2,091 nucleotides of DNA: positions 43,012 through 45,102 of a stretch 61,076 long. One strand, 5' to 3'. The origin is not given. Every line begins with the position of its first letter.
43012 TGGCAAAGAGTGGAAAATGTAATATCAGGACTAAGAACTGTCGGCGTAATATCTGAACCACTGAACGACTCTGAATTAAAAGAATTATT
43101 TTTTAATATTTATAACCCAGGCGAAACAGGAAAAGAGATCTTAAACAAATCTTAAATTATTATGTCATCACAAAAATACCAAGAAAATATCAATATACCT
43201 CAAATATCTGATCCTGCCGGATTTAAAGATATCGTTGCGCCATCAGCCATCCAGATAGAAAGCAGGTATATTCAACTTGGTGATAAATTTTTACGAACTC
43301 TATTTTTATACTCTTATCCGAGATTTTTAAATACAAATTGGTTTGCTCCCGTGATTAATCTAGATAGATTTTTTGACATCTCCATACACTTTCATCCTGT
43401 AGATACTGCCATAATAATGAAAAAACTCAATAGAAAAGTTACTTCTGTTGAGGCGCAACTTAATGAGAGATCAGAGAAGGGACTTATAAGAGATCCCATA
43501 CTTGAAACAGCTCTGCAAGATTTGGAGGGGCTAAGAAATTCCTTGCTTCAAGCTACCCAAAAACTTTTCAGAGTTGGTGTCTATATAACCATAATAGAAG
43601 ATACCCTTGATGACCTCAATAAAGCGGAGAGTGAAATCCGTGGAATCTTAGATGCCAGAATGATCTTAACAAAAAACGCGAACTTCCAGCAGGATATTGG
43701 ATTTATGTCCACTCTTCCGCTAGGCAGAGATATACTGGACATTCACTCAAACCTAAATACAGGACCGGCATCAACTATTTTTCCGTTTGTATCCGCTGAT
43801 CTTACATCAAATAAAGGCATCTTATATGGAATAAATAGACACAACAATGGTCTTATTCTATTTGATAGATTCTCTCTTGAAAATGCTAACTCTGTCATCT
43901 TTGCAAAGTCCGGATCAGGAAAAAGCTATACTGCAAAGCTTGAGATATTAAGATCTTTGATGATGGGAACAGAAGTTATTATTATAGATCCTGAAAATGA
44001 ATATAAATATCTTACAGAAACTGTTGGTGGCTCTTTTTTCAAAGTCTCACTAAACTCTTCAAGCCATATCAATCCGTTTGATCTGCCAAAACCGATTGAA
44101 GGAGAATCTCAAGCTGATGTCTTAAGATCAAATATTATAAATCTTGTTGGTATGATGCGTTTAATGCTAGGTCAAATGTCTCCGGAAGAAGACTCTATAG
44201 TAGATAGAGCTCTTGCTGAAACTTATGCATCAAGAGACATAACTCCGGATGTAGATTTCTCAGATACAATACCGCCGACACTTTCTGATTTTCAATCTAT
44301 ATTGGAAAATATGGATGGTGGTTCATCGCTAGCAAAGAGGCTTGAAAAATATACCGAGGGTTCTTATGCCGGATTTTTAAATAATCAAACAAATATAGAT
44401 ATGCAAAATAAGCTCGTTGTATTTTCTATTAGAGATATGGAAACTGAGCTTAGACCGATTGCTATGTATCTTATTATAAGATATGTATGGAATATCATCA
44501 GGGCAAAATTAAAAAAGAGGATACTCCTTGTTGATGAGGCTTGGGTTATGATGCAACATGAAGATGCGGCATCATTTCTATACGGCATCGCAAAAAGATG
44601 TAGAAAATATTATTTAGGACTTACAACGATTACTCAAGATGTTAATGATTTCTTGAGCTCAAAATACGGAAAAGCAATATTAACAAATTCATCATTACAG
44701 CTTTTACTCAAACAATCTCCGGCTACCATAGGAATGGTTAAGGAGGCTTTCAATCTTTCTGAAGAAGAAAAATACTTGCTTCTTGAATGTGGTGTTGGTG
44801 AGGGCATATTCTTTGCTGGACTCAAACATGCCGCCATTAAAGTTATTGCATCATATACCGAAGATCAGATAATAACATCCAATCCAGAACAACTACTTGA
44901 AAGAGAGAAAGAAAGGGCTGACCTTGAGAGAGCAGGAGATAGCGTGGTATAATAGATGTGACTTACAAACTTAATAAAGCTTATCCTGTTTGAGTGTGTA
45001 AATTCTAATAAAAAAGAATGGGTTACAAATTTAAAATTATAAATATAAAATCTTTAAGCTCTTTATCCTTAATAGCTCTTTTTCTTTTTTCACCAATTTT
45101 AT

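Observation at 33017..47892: Minimal monoderm-type T4SS-like operon with no coupling protein, relaxase or VirB11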

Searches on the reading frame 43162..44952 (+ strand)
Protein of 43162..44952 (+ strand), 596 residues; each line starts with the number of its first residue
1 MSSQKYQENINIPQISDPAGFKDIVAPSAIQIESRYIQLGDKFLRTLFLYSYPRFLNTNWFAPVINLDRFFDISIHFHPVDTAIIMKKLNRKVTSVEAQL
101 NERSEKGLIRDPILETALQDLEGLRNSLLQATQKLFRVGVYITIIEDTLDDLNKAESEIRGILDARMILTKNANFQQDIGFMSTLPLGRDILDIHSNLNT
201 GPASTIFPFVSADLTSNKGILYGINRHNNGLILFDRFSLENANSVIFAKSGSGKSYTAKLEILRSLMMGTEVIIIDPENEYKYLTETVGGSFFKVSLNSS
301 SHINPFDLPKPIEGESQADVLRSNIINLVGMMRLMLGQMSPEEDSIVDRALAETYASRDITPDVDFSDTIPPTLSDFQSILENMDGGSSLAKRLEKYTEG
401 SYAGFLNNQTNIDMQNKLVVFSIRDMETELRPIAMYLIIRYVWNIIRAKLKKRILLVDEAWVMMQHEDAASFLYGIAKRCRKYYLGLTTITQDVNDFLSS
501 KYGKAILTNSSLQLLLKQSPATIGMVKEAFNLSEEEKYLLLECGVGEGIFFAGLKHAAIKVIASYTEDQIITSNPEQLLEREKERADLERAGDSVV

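Call 6: search_protein_families(library=pfam, proteins=[window:43162-44952:+], max_evalue=0.1)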
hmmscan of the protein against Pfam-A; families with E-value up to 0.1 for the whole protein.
window:43162-44952:+ (596 aa): 5 families
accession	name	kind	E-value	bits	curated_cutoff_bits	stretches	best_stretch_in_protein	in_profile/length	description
PF19044.6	P-loop_TraG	-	9.3e-27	94.1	25.8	1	239-542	27-344/413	TraG P-loop domain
PF12846.13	AAA_10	-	6.4e-11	42.3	27.5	1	240-506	20-295/362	AAA-like domain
PF01935.23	DUF87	-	1.3e-09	39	23.2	1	246-308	28-92/220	Helicase HerA, central domain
PF02534.20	T4SS-DNA_transf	-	0.033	13.5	20.1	0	479-514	326-364/468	Type IV secretory system Conjugative DNA transfer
PF03135.19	CagE_TrbE_VirB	-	0.044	14.2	21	0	124-186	131-196/204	CagE, TrbE, VirB family, component of type IV transporter system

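Call 19: find_related_loci(query=window:43162-44952:+, collection=genome_contigs, flank=10000)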
Query window:43162-44952:+ (596 aa) in genome_contigs; peptide patterns used: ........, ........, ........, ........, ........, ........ (x = any residue, [..] = any of these).
235 stretches matched a pattern; 202 encode a relative of the query (tblastn E <= 1e-3); the best 80 are kept; 80 distinct loci.
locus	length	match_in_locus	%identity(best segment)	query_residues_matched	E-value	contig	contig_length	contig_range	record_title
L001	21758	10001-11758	91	4-589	0e+0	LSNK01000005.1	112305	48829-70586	MAG: Parcubacteria group bacterium M6-OD1-1 Contig14995, whole genome shotgun sequence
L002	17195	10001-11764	88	1-588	0e+0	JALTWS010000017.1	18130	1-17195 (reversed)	MAG: Candidatus Azambacteria bacterium isolate S141_metabat1_scaf2bin.007 S141_NODE_2476_length_18130_cov_9.263567, whol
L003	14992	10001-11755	79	5-589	0e+0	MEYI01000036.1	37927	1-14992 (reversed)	MAG: Candidatus Azambacteria bacterium RBG_16_47_10 RBG_16_scaffold_6199, whole genome shotgun sequence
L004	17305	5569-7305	80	11-589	0e+0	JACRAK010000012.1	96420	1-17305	MAG: Candidatus Azambacteria bacterium isolate NC_groundwater_1591_Pr3_B-0.1um_51_37 SR-2_scaffold_141_769223, whole gen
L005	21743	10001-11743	79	11-591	0e+0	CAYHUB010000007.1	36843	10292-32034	MAG TPA_asm: uncultured Candidatus Saccharibacteria bacterium isolate ERP119705_co16_321 genome assembly, contig: NODE_8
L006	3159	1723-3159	94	1-479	0e+0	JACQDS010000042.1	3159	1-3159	MAG: Candidatus Azambacteria bacterium isolate NC_groundwater_1001_Pr1_S-0.65um_41_7 Montesol18_Sp65_coassembly_scaffold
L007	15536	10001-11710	66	21-590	0e+0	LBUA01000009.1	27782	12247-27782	MAG: Parcubacteria group bacterium GW2011_GWD2_38_12 US71_C0009, whole genome shotgun sequence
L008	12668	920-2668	62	10-592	0e+0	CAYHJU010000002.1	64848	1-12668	MAG TPA_asm: uncultured Candidatus Saccharibacteria bacterium isolate ERP119705_co13_682 genome assembly, contig: NODE_5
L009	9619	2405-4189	63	4-596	0e+0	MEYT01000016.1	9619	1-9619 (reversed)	MAG: Candidatus Azambacteria bacterium RIFCSPLOWO2_01_FULL_46_26 rifcsplowo2_01_scaffold_23142, whole genome shotgun seq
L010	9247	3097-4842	63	14-596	0e+0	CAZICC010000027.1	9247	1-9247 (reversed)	MAG TPA_asm: uncultured Candidatus Saccharibacteria bacterium isolate binchicken_co209_21 genome assembly, contig: NODE_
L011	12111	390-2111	62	19-592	0e+0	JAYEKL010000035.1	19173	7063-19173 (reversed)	MAG: Patescibacteria group bacterium isolate MAG138 MAG138_35, whole genome shotgun sequence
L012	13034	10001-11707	63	22-590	0e+0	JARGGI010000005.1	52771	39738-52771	MAG: Patescibacteria group bacterium isolate C14-28 NODE_5_length_52771_cov_20.982636, whole genome shotgun sequence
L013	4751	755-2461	62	22-590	0e+0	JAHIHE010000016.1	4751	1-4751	MAG: Patescibacteria group bacterium isolate KR11_N3.mb.38 KR11_N3.mb.38_k141_49373, whole genome shotgun sequence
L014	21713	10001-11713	61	19-589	0e+0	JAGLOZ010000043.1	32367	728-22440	MAG: Candidatus Paceibacterota bacterium isolate RS_7_61 ROV157_7.bin.61.fa_43, whole genome shotgun sequence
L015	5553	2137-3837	61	22-588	0e+0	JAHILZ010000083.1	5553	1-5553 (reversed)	MAG: Patescibacteria group bacterium isolate KR13_N2.mb.46 KR13_N2.mb.46_k141_371221, whole genome shotgun sequence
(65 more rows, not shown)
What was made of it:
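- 43162..44952 (+): O7: VirB4 ATPase of the monoderm (MPF-FATA, CD1110-like) type, lacking the first ~185 model positions. 59-94% identity to Patescibacteria MAGs (call 19).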

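Call 27: search_solved_structures(query=window:43162-44952:+, max_evalue=0.001)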
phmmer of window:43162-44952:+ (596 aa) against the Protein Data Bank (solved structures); distinct sequences matched with E-value up to 0.001: 4.
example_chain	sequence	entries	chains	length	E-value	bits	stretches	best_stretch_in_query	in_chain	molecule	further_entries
4ag5_A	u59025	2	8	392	1.1e-45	159.5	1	214-573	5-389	TYPE IV SECRETORY PATHWAY VIRB4 COMPONENTS-LIKE PROTEIN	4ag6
7o41_A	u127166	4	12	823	1.8e-06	30.1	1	242-546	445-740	TrwK protein | Type IV secretion system protein virB4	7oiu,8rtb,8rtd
7o43_A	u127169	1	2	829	1.8e-06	30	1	242-546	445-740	TrwK protein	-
7o42_A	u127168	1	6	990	2.7e-06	29.5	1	242-546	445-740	TrwK protein,Protein hcp1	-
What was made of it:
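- Checked: PDB 4ag5 matches at 1e-45 (call 27).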

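Call 65: search_protein_families(library=ncbifam, proteins=[window:43162-44952:+], max_evalue=0.001)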
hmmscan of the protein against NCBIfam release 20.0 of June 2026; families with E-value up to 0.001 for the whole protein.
window:43162-44952:+ (596 aa): 13 families
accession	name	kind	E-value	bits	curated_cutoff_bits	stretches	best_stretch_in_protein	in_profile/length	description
NF045971.1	conju_CD1110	equivalog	1.2e-115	387.5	325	1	20-553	186-728/752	VirB4-like conjugal transfer ATPase, CD1110 family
NF045975.1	VirB4_plasma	equivalog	2.4e-78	263.8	590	1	15-571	292-893/894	Mbov_0397 family ICE element conjugal transfer ATPase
TIGR02746.1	TraC-F-type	equivalog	1.5e-55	188.5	567.05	1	47-541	232-734/800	type IV secretion system protein TraC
TIGR00929.1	VirB4_CagE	subfamily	1.1e-35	123.1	643.1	1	40-542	238-726/792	VirB4 family type IV secretion/conjugal transfer ATPase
NF010278.0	PRK13721.1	subfamily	1.3e-16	59.7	1177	1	116-522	343-765/874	type IV secretion system protein TraC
TIGR03783.1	Bac_Flav_CT_G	subfamily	2e-15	55.7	261.55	1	239-519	436-734/829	TraG family conjugative transposon ATPase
NF010473.0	PRK13898.1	equivalog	1.2e-07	30.2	1050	1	383-543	572-733/801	type IV secretion system ATPase VirB4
NF053655.1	CedD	equivalog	1.7e-07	30.3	600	0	246-308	226-284/527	DNA-translocating ATPase CedD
NF041017.1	DNA_import_CedB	equivalog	1.2e-06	27.5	700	1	427-497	445-519/590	DNA import protein CedB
NF010447.0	PRK13873.1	equivalog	2.3e-06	25.8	1020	1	388-528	573-714/815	conjugal transfer protein TrbE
NF042935.1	SCO6880_fam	subfamily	6.3e-06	25.4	60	1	74-188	364-476/477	SCO6880 family protein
TIGR03744.1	traC_PFL_4706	equivalog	0.00019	19.4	520.6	0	450-543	729-822/892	conjugative transfer ATPase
NF052333.1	ATPase_TcpF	exception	0.00032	18.7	1100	0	238-285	458-506/813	conjugal transfer ATPase TcpF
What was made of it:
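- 43162..44952 (+): Calls 6, 27 and 65 (CD1110 positions 186-728 of 752, 387.5 bits against a cutoff of 325).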

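Call 87: search_dna_similar(query=window:43162-44952:+, collection=plasmids, mode=protein, max_rows=25, max_evalue=1e-10)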
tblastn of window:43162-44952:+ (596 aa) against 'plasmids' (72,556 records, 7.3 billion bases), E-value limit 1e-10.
Records with a match: 3303; places in all: 3379; records where one place covers at least 80% of the query: 1210.
Best place of each record, by identity: <60% 3303.
By first word of the organism name: Bacillus 399; Klebsiella 316; Enterococcus 241; Acinetobacter 225; Staphylococcus 175; Escherichia 169; Citrobacter 123; Salmonella 120; Providencia 98; Lactiplantibacillus 93; and 246 more.
By predicted mobility (MOB-suite, as given by PLSDB): conjugative 2260; non-mobilizable 815; mobilizable 228.
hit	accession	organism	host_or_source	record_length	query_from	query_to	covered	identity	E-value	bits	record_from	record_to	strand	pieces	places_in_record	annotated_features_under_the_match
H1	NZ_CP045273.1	Priestia megaterium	pure culture,Paper surface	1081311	3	577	96%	35.3%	2e-57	381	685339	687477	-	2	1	none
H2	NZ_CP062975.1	Pontibacillus sp. ALD_SL1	mangrove mud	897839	23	591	95%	35.1%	1e-110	372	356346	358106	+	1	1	VirB4-like conjugal transfer ATPase, CD1110 family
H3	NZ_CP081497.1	Streptomyces sp. BHT-5-2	whole organism,plant soil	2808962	23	584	94%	33.4%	3e-96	330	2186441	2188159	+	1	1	none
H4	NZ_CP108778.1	Embleya sp. NBC_00896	-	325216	27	589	94%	32.5%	7e-100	340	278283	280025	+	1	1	ATP-binding protein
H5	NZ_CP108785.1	Embleya sp. NBC_00888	-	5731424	16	553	90%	31.9%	3e-83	292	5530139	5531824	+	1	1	none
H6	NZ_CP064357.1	Miltoncostaea oceani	pure culture,marine sediment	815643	22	590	95%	30.1%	4e-71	256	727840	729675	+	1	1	DUF87 domain-containing protein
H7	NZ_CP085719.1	Peribacillus asahii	single cell,soil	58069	21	589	95%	29.9%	1e-60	226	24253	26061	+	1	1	DUF87 domain-containing protein | hypothetical protein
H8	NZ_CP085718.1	Peribacillus asahii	single cell,soil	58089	21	589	95%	29.9%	1e-60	226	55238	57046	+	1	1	DUF87 domain-containing protein | lysozyme family protein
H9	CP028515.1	Carboxydocella thermautotrophica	environmental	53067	21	580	94%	30.1%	2e-64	237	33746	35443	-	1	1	hypothetical protein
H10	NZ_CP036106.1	Bacillus mycoides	cell culture,soil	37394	22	577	93%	30.0%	2e-67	246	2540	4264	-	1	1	DUF87 domain-containing protein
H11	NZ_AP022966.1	Bacillus cereus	-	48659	22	577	93%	30.0%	1e-68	249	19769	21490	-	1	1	DUF87 domain-containing protein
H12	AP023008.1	Bacillus cereus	-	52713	22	577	93%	30.0%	1e-68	249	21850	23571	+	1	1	hypothetical protein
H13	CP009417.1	Jeotgalibacillus malaysiensis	-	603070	22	580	94%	29.7%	1e-75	270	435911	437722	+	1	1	type IV secretory pathway VirB4 component-like protein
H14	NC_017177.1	Clostridioides difficile BI1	Homo sapiens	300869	22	571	92%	30.1%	8e-71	255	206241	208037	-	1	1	ATP-binding protein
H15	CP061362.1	Clostridioides sp. ES-W-0016-02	water,pond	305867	22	571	92%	30.1%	1e-69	252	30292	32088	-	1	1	ATP-binding protein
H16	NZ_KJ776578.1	Clostridium botulinum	-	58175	22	553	89%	31.0%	2e-79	281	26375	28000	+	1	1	VirB4-like conjugal transfer ATPase, CD1110 family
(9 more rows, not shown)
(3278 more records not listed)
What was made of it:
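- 43162..44952 (+): Best plasmid relatives are Bacillota/Actinomycetota conjugative VirB4s at 29-35% identity (call 87).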

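Call 88: get_annotated_region(hit=H16, flank=9000)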
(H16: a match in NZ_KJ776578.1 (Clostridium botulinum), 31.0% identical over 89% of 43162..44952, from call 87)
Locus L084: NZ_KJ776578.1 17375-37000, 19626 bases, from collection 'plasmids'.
description: Clostridium botulinum strain CDC3875 plasmid pCDC3875, complete sequence
organism: Clostridium botulinum (NCBI taxid 1491)
taxonomy: Bacteria; Bacillota; Clostridia; Eubacteriales; Clostridiaceae; Clostridium; Clostridium botulinum
host: -; source: -; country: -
typing (MOB-suite, as given by PLSDB): mobilizable; relaxase MOBP
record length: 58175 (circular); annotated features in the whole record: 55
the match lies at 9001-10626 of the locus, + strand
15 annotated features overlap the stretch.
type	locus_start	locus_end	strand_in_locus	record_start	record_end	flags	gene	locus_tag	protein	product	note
CDS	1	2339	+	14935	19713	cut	-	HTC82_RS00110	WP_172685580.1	N-acetylmuramoyl-L-alanine amidase family protein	-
CDS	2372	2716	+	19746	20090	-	-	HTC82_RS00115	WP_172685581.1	hypothetical protein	-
CDS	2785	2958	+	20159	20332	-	-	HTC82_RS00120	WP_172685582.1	hypothetical protein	-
CDS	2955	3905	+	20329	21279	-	-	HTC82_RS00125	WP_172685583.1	DUF3801 domain-containing protein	-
CDS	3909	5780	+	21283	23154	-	-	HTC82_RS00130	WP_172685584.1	VirD4-like conjugal transfer protein, CD1115 family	-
CDS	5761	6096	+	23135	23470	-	-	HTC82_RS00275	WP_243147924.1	hypothetical protein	-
CDS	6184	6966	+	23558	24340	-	-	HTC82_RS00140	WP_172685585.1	VirB6/TrbL-like conjugal transfer protein, CD1112 family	-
CDS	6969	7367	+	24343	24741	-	-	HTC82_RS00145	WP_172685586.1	PrgI family protein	-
CDS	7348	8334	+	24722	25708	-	-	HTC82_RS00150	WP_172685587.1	hypothetical protein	-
CDS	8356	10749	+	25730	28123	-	-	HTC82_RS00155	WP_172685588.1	VirB4-like conjugal transfer ATPase, CD1110 family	-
CDS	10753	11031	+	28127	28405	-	-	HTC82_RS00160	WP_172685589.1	hypothetical protein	-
CDS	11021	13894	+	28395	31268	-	-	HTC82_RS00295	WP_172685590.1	transglycosylase SLT domain-containing protein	-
CDS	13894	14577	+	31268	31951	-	-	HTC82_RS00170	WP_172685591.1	hypothetical protein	-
CDS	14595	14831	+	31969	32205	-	-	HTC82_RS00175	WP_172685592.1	hypothetical protein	-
CDS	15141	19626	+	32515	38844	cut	-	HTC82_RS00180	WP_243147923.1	SNF2-related protein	-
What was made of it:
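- Closest known: Firmicute CD1110/CTn2-type MPF-FATA conjugation modules. Same: Collinear VirB6, PrgI, VirB4 core (calls 65, 87, 88).
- Collinearity with pCDC3875, whose order is VirD4, VirB6, PrgI, x, VirB4, small ORF, SLT hydrolase (call 88). The core is homologous to conjugative modules (calls 65, 87, 88).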
